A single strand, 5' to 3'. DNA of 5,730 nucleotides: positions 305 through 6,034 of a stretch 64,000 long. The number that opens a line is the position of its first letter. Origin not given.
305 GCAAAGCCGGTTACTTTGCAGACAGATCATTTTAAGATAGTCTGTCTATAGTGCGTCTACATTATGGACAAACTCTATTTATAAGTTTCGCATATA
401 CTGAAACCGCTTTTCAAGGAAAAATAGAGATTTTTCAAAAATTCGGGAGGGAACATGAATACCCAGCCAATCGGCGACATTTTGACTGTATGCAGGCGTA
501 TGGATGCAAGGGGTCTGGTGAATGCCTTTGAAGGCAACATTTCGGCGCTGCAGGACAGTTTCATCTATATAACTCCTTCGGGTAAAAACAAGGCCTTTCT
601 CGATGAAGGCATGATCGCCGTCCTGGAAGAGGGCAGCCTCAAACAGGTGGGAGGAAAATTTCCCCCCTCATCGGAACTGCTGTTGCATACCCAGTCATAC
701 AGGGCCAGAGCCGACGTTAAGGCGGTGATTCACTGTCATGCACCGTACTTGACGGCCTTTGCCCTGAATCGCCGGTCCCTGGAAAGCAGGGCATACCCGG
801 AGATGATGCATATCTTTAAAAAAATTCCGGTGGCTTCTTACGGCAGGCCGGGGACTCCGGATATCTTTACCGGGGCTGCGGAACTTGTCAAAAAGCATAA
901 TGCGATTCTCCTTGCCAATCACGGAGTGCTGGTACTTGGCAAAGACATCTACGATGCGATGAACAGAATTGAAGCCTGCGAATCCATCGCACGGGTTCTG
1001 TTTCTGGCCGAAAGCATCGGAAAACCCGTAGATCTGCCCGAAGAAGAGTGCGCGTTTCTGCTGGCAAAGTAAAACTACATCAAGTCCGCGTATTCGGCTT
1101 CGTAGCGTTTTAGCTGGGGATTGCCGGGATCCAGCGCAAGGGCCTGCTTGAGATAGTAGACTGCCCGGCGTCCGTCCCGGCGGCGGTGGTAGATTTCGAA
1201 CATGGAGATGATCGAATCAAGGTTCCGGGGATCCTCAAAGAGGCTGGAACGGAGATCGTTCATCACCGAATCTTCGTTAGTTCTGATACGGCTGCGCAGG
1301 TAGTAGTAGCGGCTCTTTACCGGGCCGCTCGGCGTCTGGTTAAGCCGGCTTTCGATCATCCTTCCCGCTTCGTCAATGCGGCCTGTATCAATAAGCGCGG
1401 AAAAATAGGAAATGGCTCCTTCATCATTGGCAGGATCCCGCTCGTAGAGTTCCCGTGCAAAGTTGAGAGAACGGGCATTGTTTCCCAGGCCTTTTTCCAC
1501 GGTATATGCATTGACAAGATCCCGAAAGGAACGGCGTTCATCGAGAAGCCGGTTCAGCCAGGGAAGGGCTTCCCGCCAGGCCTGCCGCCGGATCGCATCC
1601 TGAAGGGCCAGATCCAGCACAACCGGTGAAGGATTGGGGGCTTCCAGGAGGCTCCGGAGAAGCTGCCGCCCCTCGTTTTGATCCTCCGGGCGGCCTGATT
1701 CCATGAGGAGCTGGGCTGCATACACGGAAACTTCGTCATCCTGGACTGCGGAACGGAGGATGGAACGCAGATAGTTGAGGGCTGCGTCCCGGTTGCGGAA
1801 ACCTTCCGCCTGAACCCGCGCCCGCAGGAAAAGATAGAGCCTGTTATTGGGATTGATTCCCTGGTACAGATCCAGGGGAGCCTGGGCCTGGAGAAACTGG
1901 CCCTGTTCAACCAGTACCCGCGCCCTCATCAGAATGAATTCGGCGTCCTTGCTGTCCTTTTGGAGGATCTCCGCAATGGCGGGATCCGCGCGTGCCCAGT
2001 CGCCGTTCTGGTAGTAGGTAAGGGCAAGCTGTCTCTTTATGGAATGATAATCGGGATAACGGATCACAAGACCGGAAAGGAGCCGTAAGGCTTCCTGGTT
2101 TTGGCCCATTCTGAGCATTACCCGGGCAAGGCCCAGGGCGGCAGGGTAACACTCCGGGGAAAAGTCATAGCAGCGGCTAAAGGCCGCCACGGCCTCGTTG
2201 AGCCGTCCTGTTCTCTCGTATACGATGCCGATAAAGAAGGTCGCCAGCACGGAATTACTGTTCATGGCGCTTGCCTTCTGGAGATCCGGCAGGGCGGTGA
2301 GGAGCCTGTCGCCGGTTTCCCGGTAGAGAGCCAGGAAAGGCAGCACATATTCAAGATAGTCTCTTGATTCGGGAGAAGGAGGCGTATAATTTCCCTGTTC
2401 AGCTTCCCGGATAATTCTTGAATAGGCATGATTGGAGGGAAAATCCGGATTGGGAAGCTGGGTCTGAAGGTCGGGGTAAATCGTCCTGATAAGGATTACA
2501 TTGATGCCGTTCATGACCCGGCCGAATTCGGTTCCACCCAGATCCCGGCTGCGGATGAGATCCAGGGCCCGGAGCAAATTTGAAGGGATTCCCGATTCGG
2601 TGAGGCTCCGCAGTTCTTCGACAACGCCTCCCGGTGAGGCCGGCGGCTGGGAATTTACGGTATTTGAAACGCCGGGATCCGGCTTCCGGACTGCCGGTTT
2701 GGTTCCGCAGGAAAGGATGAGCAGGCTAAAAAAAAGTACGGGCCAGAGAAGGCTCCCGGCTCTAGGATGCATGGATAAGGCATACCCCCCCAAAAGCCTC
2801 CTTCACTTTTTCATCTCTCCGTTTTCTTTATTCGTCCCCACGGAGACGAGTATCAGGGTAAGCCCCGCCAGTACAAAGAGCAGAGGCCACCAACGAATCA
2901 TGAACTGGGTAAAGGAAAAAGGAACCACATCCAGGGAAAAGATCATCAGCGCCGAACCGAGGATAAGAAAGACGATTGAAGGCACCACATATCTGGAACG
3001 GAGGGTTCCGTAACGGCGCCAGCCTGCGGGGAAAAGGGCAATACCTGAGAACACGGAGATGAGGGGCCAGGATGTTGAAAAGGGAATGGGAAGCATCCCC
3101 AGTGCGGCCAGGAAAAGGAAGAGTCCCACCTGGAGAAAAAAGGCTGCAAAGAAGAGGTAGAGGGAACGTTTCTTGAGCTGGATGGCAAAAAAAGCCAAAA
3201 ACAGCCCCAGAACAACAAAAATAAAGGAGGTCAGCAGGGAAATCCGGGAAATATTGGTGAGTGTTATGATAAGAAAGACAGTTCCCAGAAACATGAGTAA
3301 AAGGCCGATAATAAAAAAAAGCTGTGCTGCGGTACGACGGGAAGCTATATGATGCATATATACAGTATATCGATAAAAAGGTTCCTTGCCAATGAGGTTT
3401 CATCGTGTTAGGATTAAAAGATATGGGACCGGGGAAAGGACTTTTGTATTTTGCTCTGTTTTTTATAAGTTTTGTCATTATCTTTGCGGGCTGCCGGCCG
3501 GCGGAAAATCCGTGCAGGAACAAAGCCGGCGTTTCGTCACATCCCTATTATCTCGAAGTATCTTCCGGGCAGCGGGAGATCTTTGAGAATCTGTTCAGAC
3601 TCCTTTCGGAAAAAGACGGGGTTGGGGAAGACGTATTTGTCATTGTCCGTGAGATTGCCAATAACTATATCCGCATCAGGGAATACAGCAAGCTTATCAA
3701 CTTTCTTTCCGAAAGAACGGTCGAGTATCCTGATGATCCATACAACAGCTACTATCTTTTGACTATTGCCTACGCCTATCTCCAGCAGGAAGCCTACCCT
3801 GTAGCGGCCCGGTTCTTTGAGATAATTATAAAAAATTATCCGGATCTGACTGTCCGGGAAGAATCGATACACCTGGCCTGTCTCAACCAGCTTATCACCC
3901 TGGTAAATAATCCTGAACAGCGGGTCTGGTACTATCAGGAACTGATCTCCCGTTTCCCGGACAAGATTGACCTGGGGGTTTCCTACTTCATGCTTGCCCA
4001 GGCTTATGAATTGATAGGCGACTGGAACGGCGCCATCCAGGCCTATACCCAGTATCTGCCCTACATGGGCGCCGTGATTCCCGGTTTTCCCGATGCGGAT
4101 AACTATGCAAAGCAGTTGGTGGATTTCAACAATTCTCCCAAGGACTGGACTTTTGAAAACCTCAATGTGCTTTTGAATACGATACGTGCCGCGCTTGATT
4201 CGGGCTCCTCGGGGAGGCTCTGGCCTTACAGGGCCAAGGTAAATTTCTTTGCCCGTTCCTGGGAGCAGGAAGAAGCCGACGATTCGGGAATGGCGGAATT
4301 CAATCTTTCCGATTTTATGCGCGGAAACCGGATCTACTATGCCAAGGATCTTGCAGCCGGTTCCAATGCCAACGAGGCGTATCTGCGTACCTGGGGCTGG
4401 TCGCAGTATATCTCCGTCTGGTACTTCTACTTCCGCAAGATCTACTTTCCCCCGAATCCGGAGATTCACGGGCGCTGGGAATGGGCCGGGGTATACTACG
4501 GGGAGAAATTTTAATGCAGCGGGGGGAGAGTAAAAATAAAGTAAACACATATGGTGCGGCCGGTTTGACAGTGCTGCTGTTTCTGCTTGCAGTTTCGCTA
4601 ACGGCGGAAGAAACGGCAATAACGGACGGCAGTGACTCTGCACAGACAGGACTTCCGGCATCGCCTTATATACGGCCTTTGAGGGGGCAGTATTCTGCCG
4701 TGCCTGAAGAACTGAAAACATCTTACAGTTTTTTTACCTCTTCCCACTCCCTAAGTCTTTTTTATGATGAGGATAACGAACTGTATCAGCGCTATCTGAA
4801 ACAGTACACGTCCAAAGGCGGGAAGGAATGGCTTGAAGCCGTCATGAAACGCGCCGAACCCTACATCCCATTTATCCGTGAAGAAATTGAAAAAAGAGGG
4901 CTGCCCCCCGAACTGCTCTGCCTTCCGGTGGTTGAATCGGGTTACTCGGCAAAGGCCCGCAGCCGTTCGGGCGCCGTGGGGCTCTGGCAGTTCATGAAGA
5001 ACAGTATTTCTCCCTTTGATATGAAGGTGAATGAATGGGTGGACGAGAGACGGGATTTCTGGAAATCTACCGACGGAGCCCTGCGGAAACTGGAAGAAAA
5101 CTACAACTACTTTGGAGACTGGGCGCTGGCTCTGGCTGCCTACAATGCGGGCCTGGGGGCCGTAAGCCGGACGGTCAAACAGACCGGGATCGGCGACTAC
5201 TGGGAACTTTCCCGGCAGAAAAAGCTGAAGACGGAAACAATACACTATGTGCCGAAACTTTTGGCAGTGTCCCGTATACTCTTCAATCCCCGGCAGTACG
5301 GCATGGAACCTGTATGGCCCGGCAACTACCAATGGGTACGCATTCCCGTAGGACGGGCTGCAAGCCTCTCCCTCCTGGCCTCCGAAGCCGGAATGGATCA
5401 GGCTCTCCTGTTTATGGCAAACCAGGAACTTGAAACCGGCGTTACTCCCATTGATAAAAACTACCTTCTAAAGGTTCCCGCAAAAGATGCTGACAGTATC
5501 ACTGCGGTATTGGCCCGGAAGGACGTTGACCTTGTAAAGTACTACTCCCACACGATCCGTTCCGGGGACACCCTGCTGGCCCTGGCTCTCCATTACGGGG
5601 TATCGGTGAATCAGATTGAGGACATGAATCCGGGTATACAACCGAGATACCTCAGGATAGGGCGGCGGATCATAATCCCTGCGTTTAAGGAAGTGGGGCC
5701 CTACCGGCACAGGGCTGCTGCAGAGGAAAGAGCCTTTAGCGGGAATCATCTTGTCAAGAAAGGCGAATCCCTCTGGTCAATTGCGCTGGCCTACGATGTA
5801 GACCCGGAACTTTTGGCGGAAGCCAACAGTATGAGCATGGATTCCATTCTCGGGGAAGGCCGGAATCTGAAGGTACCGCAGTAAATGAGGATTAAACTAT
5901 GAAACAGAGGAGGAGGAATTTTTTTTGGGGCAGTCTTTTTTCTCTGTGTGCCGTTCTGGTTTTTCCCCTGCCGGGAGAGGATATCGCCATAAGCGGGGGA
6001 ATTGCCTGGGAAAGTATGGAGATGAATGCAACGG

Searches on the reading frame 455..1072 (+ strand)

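Call 8: search_protein_families(library=pfam, proteins=[window:455-1072:+], max_evalue=0.001)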
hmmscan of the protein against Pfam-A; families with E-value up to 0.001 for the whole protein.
window:455-1072:+ (205 aa): 1 family
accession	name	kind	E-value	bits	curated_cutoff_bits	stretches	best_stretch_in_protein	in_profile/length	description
PF00596.27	Aldolase_II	-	3.8e-43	148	22.2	1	8-181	2-181/183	Class II Aldolase and Adducin N-terminal domain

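Call 9: search_protein_families(library=padloc, proteins=[window:455-1072:+], max_evalue=0.00001)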
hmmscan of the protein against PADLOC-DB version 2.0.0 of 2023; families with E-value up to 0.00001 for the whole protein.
window:455-1072:+ (205 aa): 0 families

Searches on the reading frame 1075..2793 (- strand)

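Call 8: search_protein_families(library=pfam, proteins=[window:1075-2793:-], max_evalue=0.001)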
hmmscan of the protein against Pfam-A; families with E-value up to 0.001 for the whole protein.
window:1075-2793:- (572 aa): 19 families
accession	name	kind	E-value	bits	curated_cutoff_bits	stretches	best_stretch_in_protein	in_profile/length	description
PF14559.12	TPR_19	-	4e-30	104.4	25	2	196-256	5-68/68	Tetratricopeptide repeat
PF23914.1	TPR_CcmH_CycH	-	5.9e-17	62.4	42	2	189-269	57-140/158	Cytochrome c-type biogenesis protein H TPR domain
PF13428.12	TPR_14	-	8.1e-16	57.4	23.5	0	219-257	4-42/44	Tetratricopeptide repeat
PF13432.12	TPR_16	-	5.6e-12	46.3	32.7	1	221-283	2-64/65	Tetratricopeptide repeat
PF07719.23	TPR_2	-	1.6e-10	40.7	27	0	186-214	5-33/34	Tetratricopeptide repeat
PF12895.13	ANAPC3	-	7.5e-10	39.4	27.2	0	274-328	12-66/82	Anaphase-promoting complex, cyclosome, subunit 3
PF13431.12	TPR_17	-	2.8e-09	37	24.4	0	276-305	5-34/34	Tetratricopeptide repeat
PF13174.12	TPR_6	-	4e-08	33.8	26.3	0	218-248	2-32/33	Tetratricopeptide repeat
PF24575.1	TPR_Slam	-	7.1e-08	33.3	35.2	0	178-235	43-100/104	Surface lipoprotein assembly modifier, N-terminal TPR repeats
PF13176.12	TPR_7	-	4e-07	30.1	27.9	0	533-559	7-35/36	Tetratricopeptide repeat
PF13371.12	TPR_9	-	6.5e-07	29.7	35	0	225-286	4-67/73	Tetratricopeptide repeat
PF00515.34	TPR_1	-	2.9e-06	27.3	27.8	0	188-213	7-32/34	Tetratricopeptide repeat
PF13181.12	TPR_8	-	5.8e-06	26.5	25.7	0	187-214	6-33/34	Tetratricopeptide repeat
PF07721.20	TPR_4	-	4e-05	24.3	27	0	218-239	3-24/26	Tetratricopeptide repeat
PF13424.12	TPR_12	-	0.00014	22.4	30.1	0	184-211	47-74/77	Tetratricopeptide repeat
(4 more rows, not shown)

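Call 9: search_protein_families(library=padloc, proteins=[window:1075-2793:-], max_evalue=0.00001)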
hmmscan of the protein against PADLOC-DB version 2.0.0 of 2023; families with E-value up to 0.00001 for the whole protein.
window:1075-2793:- (572 aa): 0 families

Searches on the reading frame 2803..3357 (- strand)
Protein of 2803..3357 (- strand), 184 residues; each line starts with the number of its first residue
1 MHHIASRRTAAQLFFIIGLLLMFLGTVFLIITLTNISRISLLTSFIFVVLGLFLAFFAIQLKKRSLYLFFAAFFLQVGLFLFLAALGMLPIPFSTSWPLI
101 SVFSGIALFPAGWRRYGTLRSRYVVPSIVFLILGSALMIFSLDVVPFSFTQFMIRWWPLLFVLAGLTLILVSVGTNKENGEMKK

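Call 8: search_protein_families(library=pfam, proteins=[window:2803-3357:-], max_evalue=0.001)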
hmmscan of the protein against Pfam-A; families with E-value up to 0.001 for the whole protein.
window:2803-3357:- (184 aa): 2 families
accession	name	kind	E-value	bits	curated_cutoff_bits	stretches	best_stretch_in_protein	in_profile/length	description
PF18917.5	LiaI-LiaF-like_TM1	-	1.6e-07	31.8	27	2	125-169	2-42/42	LiaI-LiaF-like transmembrane region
PF22570.1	LiaF-TM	-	1.8e-05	25.9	27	0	128-170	4-43/98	LiaF transmembrane domain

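Call 9: search_protein_families(library=padloc, proteins=[window:2803-3357:-], max_evalue=0.00001)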
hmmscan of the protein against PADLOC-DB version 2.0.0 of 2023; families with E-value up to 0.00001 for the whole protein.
window:2803-3357:- (184 aa): 0 families

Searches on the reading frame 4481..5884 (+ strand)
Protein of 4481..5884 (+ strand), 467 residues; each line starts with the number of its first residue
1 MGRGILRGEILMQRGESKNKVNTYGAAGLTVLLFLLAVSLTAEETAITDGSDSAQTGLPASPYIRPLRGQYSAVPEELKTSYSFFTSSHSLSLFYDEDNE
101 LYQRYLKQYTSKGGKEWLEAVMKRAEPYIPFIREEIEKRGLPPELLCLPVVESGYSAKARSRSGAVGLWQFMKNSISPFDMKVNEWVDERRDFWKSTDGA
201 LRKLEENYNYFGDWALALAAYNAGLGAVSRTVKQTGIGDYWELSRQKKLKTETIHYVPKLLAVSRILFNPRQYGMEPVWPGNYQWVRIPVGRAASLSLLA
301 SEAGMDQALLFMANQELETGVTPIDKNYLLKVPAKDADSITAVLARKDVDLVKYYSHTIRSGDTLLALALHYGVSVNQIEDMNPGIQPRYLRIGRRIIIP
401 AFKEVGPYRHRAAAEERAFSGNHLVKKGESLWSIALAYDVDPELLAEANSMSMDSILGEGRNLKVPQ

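Call 8: search_protein_families(library=pfam, proteins=[window:4481-5884:+], max_evalue=0.001)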
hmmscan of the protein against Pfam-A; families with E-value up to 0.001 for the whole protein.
window:4481-5884:+ (467 aa): 4 families
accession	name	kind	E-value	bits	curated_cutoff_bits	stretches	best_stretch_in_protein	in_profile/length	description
PF01464.25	SLT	-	7.6e-26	90.4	21.3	1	133-242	4-115/117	Transglycosylase SLT domain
PF01476.26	LysM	-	1.5e-22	79.7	20.9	2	357-400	1-43/43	LysM domain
PF23457.1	LysM2_NFP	-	8.4e-05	23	36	1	358-402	9-56/56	NFP LysM2 domain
PF23577.1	LysM_RLK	-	0.0001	22.7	27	0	426-450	6-30/44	LysM domain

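Call 9: search_protein_families(library=padloc, proteins=[window:4481-5884:+], max_evalue=0.00001)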
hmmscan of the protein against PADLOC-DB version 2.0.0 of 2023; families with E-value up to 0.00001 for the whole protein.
window:4481-5884:+ (467 aa): 0 families

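Call 31: find_related_loci(query=window:4481-5884:+, collection=genome_contigs, flank=10000)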
Query window:4481-5884:+ (467 aa) in genome_contigs; peptide patterns used: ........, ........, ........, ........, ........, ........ (x = any residue, [..] = any of these).
45 stretches matched a pattern; 5 encode a relative of the query (tblastn E <= 1e-3); 5 distinct loci.
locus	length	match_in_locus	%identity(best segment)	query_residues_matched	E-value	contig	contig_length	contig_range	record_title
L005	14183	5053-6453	91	1-467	0e+0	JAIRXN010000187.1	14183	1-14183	MAG: Treponema sp. isolate Gsp477_bin163 k119_1628122, whole genome shotgun sequence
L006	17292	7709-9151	88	1-467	0e+0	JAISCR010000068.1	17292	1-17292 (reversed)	MAG: Treponema sp. isolate Gx481_bin92 k119_3186289, whole genome shotgun sequence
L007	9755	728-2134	89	1-467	0e+0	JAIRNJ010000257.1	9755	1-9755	MAG: Treponema sp. isolate Cd354_bin24 k119_992537, whole genome shotgun sequence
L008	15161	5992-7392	89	1-467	0e+0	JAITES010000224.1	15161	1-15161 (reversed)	MAG: Treponema sp. isolate Nm470_bin67 k119_4286808, whole genome shotgun sequence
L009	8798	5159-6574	53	4-466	9e-155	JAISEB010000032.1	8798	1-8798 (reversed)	MAG: Treponema sp. isolate Gx485_bin165 k119_672815, whole genome shotgun sequence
